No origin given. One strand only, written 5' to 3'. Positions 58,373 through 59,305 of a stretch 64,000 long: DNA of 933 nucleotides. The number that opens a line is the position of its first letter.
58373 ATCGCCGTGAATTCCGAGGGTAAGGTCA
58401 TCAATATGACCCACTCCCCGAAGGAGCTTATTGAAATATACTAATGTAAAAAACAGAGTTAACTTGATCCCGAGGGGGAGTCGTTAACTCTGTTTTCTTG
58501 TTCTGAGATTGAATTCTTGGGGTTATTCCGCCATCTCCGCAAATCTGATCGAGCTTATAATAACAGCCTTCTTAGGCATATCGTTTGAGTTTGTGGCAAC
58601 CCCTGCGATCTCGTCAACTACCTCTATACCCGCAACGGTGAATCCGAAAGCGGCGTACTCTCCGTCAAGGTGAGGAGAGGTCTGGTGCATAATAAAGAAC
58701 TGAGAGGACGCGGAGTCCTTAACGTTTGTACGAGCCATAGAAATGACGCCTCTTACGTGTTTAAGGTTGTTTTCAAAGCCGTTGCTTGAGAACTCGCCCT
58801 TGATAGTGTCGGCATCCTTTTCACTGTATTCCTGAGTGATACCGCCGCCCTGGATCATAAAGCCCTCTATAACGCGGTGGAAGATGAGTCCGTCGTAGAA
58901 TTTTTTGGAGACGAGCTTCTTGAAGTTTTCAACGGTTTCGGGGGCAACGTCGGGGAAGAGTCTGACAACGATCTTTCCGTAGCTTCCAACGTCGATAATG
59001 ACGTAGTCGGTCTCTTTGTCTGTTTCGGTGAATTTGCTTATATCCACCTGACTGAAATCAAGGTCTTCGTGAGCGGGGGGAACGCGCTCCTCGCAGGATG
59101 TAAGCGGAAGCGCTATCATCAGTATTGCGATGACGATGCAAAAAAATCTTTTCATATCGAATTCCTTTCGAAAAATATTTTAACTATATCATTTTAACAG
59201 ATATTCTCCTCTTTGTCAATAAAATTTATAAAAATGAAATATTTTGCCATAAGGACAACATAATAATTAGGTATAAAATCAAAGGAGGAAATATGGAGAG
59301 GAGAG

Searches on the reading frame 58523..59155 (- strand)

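Call 90: search_protein_families(library=pfam, max_evalue=0.00001, proteins=[window:58523-59155:-])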
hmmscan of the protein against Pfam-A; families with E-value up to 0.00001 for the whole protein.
window:58523-59155:- (210 aa): 1 family
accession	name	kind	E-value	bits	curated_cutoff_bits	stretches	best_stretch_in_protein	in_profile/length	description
PF00160.26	Pro_isomerase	-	2.9e-47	161.3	21.7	1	52-203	2-157/159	Cyclophilin type peptidyl-prolyl cis-trans isomerase/CLD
